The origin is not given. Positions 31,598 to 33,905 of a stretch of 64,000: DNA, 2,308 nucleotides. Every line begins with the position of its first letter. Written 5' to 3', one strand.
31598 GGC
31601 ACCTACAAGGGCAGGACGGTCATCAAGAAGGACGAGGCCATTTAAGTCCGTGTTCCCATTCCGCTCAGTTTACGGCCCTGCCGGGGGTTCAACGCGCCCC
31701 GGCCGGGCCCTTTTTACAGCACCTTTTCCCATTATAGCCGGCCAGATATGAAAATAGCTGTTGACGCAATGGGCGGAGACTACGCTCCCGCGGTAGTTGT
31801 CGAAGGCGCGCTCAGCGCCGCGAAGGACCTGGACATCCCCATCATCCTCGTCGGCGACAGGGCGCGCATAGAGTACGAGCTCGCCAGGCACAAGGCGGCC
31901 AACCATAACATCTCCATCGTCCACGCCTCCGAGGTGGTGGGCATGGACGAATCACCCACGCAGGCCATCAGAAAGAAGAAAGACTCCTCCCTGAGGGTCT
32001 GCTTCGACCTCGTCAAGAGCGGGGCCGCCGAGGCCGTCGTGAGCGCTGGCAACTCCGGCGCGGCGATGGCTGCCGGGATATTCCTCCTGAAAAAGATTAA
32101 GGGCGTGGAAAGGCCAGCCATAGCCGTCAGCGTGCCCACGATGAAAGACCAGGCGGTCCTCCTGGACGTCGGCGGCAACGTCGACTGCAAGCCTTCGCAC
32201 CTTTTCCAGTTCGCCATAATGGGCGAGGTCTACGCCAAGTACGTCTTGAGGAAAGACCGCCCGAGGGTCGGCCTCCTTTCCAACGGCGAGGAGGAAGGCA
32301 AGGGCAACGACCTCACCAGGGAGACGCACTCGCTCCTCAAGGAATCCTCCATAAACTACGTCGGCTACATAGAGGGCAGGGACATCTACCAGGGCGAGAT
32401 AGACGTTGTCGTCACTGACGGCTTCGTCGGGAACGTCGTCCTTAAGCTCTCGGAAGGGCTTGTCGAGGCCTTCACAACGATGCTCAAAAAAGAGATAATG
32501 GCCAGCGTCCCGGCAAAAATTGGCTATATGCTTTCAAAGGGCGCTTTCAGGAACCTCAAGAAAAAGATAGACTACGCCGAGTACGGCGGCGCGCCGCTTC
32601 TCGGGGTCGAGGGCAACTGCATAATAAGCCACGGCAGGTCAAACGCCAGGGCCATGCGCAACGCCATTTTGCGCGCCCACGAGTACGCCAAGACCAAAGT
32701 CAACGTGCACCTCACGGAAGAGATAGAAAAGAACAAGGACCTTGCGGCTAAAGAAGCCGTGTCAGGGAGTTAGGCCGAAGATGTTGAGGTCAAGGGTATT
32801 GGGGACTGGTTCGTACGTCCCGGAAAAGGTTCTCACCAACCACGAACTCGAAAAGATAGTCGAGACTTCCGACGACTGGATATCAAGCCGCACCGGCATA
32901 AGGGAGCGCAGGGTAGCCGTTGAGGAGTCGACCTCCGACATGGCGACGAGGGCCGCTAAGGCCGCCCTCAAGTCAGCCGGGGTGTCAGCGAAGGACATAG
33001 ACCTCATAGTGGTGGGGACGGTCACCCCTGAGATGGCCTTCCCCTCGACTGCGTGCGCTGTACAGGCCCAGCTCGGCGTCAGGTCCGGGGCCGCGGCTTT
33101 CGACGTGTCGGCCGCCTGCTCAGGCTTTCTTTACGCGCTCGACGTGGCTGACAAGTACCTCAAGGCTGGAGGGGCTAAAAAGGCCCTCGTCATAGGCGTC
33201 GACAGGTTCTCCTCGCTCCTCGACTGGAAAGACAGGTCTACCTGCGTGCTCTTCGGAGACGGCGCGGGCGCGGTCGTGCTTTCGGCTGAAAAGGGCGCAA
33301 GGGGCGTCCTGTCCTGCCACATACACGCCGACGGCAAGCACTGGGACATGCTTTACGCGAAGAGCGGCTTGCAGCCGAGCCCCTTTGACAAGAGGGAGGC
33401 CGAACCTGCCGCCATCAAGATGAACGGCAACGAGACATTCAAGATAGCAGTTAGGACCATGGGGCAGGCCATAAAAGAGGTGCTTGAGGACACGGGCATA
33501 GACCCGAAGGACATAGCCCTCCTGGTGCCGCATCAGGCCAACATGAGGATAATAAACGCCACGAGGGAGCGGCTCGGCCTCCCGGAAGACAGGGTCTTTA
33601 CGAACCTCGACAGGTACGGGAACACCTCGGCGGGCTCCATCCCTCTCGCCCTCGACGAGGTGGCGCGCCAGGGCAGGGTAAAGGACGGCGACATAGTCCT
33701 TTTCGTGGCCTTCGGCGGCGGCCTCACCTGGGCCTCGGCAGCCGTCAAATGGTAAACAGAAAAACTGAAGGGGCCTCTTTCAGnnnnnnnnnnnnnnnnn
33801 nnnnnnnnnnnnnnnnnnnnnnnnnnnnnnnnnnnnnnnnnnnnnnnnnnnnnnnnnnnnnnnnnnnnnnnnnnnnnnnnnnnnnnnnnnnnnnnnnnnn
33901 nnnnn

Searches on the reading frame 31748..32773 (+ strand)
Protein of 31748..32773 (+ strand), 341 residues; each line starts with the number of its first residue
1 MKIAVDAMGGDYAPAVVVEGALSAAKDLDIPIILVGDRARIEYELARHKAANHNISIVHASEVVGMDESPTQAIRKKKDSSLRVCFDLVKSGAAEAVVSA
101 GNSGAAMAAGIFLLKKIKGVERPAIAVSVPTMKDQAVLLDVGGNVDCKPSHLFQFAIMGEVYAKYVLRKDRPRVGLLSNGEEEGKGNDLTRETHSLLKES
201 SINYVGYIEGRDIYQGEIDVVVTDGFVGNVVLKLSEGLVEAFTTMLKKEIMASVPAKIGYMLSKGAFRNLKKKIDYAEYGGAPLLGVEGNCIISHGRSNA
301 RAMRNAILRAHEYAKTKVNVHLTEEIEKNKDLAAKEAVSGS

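Call 21: search_protein_families(library=pfam, max_evalue=0.000001, proteins=[window:31748-32773:+])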
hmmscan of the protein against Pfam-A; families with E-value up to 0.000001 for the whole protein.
window:31748-32773:+ (341 aa): 1 family
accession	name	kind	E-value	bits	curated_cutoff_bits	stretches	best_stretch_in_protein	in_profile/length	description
PF02504.20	FA_synthesis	-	3.2e-121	404.8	29.1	1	1-320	1-323/324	Fatty acid synthesis protein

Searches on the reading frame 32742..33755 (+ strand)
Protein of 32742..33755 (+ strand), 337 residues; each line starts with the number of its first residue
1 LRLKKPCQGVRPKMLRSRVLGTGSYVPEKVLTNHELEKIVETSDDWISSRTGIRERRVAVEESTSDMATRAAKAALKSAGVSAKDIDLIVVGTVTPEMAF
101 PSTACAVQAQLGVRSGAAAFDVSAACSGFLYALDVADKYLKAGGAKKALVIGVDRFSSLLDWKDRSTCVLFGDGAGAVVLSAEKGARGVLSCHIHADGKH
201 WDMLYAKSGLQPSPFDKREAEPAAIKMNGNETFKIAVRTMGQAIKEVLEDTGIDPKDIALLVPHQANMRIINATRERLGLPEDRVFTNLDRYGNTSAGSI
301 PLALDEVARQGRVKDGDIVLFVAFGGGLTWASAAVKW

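Call 21: search_protein_families(library=pfam, max_evalue=0.000001, proteins=[window:32742-33755:+])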
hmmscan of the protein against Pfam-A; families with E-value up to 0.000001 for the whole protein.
window:32742-33755:+ (337 aa): 4 families
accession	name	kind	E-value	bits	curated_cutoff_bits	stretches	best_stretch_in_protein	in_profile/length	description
PF08541.16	ACP_syn_III_C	-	3.7e-38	130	26.6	1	248-337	1-90/90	3-Oxoacyl-[acyl-carrier-protein (ACP)] synthase III C terminal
PF08545.16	ACP_syn_III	-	1.4e-31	108.6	24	1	120-198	1-80/80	3-Oxoacyl-[acyl-carrier-protein (ACP)] synthase III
PF00108.29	Thiolase_N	-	3.6e-11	43.4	26.4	1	50-158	8-117/260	Thiolase, N-terminal domain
PF08392.18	FAE1_CUT1_RppA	-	1.1e-10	41.8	27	1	58-186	78-209/290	FAE1/Type III polyketide synthase-like protein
